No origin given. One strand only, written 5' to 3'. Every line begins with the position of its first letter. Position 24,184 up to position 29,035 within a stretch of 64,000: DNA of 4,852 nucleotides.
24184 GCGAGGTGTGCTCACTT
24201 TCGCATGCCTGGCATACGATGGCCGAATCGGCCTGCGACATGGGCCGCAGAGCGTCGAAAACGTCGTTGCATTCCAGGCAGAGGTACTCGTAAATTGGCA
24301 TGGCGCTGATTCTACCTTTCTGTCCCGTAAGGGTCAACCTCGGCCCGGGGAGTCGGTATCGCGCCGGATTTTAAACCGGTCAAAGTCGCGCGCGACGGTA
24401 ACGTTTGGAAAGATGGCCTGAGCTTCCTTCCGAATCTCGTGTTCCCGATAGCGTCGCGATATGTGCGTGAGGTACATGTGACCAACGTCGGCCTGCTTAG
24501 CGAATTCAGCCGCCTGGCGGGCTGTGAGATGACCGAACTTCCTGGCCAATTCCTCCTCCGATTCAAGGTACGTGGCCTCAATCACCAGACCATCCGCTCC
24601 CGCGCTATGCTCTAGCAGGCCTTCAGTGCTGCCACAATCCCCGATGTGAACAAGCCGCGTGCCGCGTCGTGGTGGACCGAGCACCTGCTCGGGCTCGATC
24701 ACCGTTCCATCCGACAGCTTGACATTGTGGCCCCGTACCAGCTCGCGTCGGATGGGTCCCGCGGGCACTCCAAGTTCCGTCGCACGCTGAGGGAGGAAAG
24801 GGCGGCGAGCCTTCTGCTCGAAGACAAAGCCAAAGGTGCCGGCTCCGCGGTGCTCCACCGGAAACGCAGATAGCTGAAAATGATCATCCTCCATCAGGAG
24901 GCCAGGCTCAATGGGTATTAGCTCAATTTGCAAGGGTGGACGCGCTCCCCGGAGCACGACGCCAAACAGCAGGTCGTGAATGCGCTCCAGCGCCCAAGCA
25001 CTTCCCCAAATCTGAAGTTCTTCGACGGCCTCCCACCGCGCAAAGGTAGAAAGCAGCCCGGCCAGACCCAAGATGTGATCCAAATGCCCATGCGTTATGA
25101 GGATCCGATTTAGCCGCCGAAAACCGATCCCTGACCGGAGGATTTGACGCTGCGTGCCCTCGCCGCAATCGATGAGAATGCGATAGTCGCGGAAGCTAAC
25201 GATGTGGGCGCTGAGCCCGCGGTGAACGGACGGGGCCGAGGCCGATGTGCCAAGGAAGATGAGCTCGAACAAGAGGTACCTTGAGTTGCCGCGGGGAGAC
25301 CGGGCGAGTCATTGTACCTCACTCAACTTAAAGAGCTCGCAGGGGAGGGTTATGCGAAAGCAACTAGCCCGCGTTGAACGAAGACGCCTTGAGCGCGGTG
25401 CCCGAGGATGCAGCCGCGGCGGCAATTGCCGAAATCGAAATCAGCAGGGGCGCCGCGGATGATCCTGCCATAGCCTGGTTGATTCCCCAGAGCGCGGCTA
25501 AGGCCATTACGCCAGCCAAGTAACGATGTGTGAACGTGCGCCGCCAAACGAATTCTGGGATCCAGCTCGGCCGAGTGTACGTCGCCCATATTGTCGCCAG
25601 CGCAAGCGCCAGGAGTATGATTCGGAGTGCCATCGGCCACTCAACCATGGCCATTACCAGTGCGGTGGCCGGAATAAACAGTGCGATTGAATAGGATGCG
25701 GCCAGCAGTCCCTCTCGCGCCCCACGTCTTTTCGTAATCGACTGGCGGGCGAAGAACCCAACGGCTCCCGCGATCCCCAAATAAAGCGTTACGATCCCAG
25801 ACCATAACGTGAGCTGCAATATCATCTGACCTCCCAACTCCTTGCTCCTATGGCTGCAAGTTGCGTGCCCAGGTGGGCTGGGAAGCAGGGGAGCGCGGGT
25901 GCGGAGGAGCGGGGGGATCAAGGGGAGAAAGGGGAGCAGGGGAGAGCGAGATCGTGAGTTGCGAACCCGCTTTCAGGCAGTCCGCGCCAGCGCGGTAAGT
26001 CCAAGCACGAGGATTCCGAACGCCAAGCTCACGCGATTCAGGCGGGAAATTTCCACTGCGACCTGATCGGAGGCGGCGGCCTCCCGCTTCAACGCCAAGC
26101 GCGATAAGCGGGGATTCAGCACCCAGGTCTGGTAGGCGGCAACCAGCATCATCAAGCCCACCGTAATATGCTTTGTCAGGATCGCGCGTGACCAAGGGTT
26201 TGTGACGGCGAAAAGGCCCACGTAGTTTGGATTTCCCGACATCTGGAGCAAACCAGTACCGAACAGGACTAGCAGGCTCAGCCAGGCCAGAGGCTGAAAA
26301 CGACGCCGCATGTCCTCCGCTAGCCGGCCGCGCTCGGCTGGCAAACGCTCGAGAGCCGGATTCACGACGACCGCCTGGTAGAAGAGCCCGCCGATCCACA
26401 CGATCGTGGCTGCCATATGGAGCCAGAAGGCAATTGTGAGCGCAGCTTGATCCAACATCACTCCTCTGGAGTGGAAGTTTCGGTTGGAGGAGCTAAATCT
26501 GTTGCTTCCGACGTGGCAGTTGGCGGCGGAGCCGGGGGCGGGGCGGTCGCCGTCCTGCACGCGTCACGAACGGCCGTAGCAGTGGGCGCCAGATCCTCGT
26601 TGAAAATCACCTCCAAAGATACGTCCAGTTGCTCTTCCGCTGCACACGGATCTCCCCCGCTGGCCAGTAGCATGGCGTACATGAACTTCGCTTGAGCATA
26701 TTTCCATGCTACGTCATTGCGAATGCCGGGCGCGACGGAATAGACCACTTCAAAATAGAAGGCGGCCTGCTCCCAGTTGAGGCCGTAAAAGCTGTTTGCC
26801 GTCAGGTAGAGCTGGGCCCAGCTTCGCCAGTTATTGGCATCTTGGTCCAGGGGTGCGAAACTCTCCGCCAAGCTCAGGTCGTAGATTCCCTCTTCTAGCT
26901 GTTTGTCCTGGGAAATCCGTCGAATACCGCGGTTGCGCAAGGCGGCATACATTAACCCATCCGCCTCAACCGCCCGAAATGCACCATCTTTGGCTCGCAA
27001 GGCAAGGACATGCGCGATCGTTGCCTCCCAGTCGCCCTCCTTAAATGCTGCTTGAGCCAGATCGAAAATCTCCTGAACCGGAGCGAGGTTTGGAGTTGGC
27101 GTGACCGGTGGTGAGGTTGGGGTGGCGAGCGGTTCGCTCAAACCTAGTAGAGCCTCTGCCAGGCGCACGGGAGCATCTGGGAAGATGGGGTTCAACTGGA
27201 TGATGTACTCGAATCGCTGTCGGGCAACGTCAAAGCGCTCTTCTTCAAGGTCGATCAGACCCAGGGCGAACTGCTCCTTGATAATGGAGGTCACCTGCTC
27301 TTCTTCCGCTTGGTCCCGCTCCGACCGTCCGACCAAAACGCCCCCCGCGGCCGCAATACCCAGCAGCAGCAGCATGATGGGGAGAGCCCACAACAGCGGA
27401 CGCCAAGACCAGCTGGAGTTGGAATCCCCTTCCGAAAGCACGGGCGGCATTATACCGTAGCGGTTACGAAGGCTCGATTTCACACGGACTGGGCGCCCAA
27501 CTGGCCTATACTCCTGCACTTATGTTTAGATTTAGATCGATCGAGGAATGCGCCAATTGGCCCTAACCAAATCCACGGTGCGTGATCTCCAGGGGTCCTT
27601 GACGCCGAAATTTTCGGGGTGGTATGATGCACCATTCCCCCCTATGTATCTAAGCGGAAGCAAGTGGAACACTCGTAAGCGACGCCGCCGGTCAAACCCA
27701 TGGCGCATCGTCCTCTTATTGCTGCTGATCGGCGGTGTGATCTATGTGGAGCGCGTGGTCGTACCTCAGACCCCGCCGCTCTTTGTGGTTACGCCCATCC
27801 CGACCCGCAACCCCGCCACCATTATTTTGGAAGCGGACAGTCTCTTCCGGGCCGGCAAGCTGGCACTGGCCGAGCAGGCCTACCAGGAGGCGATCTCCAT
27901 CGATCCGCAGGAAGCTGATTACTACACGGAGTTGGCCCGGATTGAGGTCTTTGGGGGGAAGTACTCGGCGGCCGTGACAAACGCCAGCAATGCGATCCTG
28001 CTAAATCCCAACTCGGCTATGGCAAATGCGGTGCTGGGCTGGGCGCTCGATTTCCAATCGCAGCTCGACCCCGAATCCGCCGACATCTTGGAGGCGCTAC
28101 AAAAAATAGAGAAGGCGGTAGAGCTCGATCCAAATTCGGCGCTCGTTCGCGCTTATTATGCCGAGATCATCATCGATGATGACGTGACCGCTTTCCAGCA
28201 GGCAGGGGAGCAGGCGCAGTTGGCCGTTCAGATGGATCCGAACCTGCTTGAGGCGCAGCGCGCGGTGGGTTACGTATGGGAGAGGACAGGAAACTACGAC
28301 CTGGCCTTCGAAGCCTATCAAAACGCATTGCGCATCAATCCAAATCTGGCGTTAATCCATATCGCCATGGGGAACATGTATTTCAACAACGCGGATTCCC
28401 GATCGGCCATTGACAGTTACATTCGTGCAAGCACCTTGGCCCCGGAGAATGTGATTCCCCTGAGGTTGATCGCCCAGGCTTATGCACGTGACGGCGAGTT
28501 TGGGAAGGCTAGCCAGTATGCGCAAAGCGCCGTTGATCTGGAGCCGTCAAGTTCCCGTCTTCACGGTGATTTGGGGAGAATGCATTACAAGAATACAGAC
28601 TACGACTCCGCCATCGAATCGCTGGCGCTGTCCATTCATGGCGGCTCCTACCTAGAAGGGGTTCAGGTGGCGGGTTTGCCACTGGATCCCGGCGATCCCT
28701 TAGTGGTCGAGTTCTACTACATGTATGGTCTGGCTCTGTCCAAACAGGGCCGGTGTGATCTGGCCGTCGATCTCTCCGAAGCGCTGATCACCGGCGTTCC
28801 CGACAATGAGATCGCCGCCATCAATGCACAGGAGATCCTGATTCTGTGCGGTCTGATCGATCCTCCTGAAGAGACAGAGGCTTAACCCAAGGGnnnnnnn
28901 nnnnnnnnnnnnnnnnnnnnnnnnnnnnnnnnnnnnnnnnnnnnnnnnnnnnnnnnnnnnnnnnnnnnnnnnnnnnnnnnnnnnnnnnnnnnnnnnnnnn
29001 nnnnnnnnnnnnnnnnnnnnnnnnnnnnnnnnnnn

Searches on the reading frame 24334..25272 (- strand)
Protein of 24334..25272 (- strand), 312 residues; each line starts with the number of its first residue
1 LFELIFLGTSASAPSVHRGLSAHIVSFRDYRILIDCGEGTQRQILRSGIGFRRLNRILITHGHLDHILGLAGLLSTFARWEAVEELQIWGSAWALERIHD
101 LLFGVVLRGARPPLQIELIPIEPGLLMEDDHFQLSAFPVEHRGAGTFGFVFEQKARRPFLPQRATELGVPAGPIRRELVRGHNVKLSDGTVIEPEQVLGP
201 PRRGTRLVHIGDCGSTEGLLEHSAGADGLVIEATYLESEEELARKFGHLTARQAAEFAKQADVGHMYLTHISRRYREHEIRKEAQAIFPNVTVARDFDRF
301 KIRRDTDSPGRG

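Call 52: search_protein_families(library=pfam, proteins=[window:24334-25272:-], max_evalue=0.001)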
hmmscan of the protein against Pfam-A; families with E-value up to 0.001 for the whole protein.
window:24334-25272:- (312 aa): 4 families
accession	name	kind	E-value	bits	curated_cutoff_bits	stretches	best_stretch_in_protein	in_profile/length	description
PF12706.13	Lactamase_B_2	-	1e-22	81.2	27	2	31-158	2-137/200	Beta-lactamase superfamily domain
PF00753.33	Lactamase_B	-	3.1e-10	40.8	22.7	1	28-77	14-67/196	Metallo-beta-lactamase superfamily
PF13691.12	Lactamase_B_4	-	9.8e-06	25.6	27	1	25-69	17-63/63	tRNase Z endonuclease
PF23023.1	Anti-Pycsar_Apyc1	-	0.00039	20.4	50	1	23-71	23-71/250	Anti-Pycsar protein Apyc1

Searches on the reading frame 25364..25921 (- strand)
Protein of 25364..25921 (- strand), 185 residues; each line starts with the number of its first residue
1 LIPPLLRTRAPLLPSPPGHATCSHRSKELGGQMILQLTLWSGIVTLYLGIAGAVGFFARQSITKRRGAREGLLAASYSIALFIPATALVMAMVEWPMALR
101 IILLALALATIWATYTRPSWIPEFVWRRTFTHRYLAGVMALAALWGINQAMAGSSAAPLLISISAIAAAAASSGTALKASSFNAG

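Call 52: search_protein_families(library=pfam, proteins=[window:25364-25921:-], max_evalue=0.001)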
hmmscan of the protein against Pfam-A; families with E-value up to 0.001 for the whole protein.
window:25364-25921:- (185 aa): 0 families

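Call 65: search_protein_families(library=pfam, proteins=[window:25364-25921:-], max_evalue=1)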
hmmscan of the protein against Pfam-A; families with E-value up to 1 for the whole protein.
window:25364-25921:- (185 aa): 2 families
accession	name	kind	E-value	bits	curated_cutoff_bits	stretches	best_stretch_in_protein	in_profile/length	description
PF11877.13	DUF3397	-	0.026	15.2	25.9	1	51-131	11-90/112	Protein of unknown function (DUF3397)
PF15439.11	NYAP_N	-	0.85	9.2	38.6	0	3-28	287-312/394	Neuronal tyrosine-phosphorylated phosphoinositide-3-kinase adapter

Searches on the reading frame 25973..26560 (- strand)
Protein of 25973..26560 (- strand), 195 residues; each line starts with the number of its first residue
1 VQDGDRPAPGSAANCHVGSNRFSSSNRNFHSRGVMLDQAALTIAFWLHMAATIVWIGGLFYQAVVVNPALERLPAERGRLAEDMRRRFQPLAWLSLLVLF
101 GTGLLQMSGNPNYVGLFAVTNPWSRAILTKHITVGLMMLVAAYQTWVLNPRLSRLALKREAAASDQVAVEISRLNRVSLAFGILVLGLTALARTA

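Call 52: search_protein_families(library=pfam, proteins=[window:25973-26560:-], max_evalue=0.001)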
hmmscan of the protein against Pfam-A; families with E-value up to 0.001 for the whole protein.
window:25973-26560:- (195 aa): 1 family
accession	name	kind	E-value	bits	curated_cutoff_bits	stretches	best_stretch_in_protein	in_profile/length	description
PF05425.18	CopD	-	4.6e-12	46.7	32.1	1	85-191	4-104/105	Copper resistance protein D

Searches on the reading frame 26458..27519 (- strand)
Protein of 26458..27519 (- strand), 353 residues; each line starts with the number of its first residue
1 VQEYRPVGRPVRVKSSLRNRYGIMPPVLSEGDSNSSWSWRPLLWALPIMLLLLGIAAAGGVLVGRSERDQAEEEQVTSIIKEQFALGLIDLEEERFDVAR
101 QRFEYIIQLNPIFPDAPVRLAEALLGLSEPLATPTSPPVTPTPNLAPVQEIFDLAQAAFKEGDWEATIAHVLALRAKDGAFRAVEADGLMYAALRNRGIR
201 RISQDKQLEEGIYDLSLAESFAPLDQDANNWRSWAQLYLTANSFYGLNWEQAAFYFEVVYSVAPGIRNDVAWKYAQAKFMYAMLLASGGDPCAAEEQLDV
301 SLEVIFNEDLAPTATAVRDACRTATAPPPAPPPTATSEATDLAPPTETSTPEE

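Call 52: search_protein_families(library=pfam, proteins=[window:26458-27519:-], max_evalue=0.001)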
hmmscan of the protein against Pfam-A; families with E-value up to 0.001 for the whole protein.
window:26458-27519:- (353 aa): 2 families
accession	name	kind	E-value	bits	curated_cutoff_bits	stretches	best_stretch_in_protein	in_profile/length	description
PF14559.12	TPR_19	-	4.4e-06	27.4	25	0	91-126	2-37/68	Tetratricopeptide repeat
PF07719.23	TPR_2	-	0.00085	19.7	27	0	83-111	4-32/34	Tetratricopeptide repeat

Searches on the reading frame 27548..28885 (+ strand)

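Call 52: search_protein_families(library=pfam, proteins=[window:27548-28885:+], max_evalue=0.001)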
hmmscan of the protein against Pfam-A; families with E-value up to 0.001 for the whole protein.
window:27548-28885:+ (445 aa): 18 families
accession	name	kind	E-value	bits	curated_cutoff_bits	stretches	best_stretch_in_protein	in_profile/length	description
PF07719.23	TPR_2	-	4.2e-26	89.3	27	1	235-266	2-33/34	Tetratricopeptide repeat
PF13431.12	TPR_17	-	1e-20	72.6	24.4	0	111-142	1-32/34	Tetratricopeptide repeat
PF00515.34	TPR_1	-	3.2e-20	71.5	27.8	1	241-266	8-33/34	Tetratricopeptide repeat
PF13414.12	TPR_11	-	1.2e-19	70.1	26.8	2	248-281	8-41/42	TPR repeat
PF13432.12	TPR_16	-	2.5e-19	69.8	32.7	1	308-360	3-55/65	Tetratricopeptide repeat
PF13428.12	TPR_14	-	1.5e-18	65.8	23.5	0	94-132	6-44/44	Tetratricopeptide repeat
PF13181.12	TPR_8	-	1.3e-17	62.8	25.7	0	96-121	8-33/34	Tetratricopeptide repeat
PF23914.1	TPR_CcmH_CycH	-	1.3e-11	45.1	42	1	179-265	65-152/158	Cytochrome c-type biogenesis protein H TPR domain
PF13424.12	TPR_12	-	5.6e-11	42.9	30.1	0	236-298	5-75/77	Tetratricopeptide repeat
PF14559.12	TPR_19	-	8.2e-11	42.5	25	0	99-155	1-57/68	Tetratricopeptide repeat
PF13371.12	TPR_9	-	2e-09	37.8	35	0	310-360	3-53/73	Tetratricopeptide repeat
PF24575.1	TPR_Slam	-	7.8e-08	33.1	35.2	1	228-288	43-101/104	Surface lipoprotein assembly modifier, N-terminal TPR repeats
PF13176.12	TPR_7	-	2.5e-07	30.7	27.9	0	306-332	3-31/36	Tetratricopeptide repeat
PF12895.13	ANAPC3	-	2.3e-06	28.2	27.2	0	307-359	28-79/82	Anaphase-promoting complex, cyclosome, subunit 3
PF13174.12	TPR_6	-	2.4e-06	28.3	26.3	0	390-418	3-31/33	Tetratricopeptide repeat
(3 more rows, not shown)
